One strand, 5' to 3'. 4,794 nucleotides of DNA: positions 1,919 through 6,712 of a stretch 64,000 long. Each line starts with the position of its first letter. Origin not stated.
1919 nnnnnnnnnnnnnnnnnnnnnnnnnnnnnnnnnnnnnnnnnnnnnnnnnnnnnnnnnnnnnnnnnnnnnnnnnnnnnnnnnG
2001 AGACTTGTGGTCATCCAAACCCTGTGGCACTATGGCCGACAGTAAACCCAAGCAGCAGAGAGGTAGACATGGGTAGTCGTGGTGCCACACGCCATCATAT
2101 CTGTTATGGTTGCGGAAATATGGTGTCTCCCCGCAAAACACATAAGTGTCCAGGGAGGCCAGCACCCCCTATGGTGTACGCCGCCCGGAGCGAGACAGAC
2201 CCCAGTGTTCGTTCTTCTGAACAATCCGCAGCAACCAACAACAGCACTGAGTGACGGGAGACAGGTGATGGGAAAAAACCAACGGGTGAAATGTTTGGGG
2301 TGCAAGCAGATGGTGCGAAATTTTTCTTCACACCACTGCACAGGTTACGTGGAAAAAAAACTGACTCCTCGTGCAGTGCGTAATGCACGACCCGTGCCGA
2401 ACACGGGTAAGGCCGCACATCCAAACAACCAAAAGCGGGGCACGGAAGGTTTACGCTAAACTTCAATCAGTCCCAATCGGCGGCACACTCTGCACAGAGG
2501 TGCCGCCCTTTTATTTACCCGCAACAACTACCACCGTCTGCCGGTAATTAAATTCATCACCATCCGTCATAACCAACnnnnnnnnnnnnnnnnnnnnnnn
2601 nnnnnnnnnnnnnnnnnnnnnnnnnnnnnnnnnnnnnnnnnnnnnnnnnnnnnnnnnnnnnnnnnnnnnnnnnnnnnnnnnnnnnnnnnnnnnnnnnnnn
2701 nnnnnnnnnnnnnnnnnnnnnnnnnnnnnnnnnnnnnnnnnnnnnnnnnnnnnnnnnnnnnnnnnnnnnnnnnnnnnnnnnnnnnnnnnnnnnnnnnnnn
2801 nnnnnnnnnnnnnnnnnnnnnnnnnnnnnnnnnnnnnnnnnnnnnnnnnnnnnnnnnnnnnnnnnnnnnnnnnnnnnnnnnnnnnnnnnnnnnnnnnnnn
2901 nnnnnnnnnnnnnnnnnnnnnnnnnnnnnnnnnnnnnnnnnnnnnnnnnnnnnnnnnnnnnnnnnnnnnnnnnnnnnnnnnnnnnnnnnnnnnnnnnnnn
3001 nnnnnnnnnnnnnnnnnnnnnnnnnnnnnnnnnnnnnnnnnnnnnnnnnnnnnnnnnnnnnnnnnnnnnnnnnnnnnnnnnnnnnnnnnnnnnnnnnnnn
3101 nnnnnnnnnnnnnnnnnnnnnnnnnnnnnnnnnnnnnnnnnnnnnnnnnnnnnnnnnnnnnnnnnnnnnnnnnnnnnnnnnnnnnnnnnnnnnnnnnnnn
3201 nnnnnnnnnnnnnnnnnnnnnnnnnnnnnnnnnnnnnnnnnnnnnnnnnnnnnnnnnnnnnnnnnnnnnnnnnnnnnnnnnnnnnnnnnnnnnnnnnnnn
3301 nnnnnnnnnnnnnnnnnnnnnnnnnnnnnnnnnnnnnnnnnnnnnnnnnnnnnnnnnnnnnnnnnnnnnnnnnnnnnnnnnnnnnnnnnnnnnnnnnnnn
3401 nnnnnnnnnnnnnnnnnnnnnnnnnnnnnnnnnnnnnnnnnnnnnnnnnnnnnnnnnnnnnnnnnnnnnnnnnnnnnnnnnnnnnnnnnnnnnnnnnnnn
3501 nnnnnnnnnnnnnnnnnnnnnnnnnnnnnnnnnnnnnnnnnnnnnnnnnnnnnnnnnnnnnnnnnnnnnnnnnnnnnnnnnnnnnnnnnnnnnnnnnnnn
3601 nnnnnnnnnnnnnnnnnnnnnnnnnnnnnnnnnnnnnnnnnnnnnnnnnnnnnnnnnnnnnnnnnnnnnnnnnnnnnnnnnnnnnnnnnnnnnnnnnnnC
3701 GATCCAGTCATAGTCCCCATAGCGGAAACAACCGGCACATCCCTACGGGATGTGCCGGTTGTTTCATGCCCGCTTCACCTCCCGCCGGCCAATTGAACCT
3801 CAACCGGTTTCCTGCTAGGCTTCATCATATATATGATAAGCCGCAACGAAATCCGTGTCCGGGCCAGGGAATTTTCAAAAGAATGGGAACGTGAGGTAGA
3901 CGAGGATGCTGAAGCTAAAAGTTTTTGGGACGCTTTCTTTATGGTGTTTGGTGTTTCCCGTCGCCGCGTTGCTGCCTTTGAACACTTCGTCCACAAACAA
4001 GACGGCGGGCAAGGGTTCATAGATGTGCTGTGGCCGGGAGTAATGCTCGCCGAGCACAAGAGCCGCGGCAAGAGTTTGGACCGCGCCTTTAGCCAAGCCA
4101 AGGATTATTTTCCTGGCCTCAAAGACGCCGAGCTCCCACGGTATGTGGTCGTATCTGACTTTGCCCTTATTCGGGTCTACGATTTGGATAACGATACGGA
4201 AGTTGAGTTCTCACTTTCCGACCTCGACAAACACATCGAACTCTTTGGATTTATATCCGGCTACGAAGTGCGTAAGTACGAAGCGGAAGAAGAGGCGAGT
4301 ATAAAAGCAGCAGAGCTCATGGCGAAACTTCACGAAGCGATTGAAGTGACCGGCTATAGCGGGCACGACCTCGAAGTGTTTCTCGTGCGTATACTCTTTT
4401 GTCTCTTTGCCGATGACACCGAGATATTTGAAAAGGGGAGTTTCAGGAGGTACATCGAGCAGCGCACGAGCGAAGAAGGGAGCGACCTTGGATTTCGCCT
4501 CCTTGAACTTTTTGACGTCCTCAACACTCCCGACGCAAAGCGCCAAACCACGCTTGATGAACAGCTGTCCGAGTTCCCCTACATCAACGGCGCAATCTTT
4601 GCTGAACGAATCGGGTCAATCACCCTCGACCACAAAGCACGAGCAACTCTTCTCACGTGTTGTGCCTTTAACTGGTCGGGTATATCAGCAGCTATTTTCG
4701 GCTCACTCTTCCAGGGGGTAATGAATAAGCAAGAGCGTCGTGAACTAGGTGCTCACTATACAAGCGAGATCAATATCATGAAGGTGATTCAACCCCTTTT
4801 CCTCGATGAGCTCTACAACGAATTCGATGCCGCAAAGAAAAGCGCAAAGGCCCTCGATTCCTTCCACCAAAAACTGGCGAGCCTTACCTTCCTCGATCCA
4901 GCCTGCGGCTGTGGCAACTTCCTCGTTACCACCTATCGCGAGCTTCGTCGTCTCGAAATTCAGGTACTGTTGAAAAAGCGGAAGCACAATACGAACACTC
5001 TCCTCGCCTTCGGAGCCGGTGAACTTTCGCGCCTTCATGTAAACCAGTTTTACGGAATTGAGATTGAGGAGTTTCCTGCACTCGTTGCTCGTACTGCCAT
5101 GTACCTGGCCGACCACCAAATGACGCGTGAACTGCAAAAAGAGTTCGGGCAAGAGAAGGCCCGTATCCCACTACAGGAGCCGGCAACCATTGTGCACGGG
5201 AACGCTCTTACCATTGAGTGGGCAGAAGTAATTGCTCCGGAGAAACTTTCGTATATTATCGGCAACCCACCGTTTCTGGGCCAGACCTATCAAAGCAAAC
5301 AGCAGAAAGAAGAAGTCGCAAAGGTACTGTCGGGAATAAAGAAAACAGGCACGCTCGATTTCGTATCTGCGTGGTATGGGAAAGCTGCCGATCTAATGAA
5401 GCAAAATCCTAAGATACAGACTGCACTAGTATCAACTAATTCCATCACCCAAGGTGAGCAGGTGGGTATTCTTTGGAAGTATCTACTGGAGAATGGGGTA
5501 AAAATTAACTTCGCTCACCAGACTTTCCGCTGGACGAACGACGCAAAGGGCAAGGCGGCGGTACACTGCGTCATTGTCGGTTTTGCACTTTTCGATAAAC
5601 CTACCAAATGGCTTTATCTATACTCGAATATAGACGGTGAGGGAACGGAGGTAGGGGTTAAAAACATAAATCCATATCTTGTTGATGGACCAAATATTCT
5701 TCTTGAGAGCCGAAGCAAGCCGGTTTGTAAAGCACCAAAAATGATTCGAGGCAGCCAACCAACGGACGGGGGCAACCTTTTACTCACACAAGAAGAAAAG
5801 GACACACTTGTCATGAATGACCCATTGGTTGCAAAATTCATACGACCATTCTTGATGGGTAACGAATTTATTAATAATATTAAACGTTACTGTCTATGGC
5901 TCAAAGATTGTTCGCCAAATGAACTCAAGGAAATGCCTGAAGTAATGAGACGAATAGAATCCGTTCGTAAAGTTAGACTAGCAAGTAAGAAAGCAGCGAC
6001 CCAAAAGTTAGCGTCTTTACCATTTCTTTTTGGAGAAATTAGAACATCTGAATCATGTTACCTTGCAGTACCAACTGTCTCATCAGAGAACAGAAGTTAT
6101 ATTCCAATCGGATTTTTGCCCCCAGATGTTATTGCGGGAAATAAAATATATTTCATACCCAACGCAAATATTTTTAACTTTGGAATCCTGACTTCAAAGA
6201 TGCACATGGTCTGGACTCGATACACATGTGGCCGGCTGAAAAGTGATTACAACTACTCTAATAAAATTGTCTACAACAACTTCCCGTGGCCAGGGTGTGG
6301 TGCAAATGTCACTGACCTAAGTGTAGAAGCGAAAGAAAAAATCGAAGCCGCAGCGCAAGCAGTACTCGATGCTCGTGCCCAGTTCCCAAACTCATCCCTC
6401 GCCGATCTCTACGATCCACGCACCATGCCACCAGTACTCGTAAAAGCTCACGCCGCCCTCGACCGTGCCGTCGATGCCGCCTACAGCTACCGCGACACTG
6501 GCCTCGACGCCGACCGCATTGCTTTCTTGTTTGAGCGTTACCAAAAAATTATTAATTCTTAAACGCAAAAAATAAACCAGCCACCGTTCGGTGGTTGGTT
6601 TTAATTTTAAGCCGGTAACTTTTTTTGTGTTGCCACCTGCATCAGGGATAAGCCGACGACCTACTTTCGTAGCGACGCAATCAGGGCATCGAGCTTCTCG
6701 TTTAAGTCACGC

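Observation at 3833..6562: Complete MmeI-family type IIL RM enzyme whose target-recognition segment is compositionally distinct (AT-rich)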

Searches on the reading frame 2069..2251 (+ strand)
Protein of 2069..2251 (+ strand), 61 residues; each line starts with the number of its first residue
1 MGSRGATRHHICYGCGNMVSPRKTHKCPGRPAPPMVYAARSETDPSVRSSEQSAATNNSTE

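Call 68: search_protein_families(library=pfam, proteins=[window:2069-2251:+], max_evalue=1)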
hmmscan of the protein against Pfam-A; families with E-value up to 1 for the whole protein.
seq(61 aa): 0 families

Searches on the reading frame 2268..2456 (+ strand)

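Call 68: search_protein_families(library=pfam, proteins=[window:2268-2456:+], max_evalue=1)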
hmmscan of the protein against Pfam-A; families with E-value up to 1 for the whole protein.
seq(63 aa): 1 family
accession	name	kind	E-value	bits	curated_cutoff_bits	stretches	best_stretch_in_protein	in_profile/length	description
PF07647.24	SAM_2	-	0.25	12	20.5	1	10-34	16-41/66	SAM domain (Sterile alpha motif)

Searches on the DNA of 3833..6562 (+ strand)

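Call 7: search_dna_similar(query=window:3833-6562:+, collection=ecoli_genomes, mode=near)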
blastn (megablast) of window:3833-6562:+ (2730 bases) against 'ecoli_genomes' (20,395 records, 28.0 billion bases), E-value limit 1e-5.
No match.

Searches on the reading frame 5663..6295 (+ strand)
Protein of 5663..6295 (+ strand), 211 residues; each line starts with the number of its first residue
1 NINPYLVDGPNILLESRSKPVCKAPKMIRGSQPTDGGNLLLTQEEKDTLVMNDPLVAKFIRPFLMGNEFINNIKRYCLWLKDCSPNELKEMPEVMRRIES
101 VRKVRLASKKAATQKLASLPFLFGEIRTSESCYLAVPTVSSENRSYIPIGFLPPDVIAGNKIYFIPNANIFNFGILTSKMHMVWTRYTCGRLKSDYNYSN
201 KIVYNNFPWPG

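Call 14: find_homologous_proteins(query=window:5663-6295:+, max_evalue=1e-10)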
Query seq(211 aa) (211 aa): 2535 proteins with E <= 1e-10 among 2681 candidates; the best 120 are listed.
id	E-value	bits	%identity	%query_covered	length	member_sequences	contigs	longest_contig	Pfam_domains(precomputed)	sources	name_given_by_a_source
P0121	5.5e-83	296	61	100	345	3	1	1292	PF20466.4,PF20467.4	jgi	-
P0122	9.5e-83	295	61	100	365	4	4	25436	PF20466.4,PF20467.4,PF20473.5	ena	-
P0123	1.3e-82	294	61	100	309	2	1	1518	PF20466.4,PF20467.4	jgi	jgi:hypothetical protein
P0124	1.7e-81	291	61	100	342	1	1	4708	PF20466.4,PF20467.4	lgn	-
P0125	9.1e-81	288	59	99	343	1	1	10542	PF20466.4,PF20467.4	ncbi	ncbi:MAG: type IIL restriction-modification enzyme MmeI, partial [Gallionella sp.]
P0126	1.2e-80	288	60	100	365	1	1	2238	PF20466.4,PF20467.4,PF20473.5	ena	-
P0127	1.4e-80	288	57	100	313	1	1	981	PF20466.4,PF20467.4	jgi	jgi:hypothetical protein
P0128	6.0e-80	286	58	100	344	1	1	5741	PF20466.4,PF20467.4,PF20473.5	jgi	jgi:hypothetical protein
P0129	1.1e-79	285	60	100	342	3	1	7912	PF20466.4,PF20467.4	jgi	jgi:hypothetical protein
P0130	1.2e-79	285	60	100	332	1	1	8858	PF20466.4,PF20467.4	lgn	-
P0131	9.5e-79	282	58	100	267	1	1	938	PF20466.4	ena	-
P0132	1.1e-78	281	60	99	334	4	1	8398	PF20466.4,PF20467.4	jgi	-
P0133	2.0e-78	281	57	100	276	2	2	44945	PF20466.4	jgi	-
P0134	3.5e-78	280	59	99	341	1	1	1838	PF20466.4,PF20473.5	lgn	-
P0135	5.8e-78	279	55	100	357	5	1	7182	PF20466.4,PF20467.4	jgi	jgi:hypothetical protein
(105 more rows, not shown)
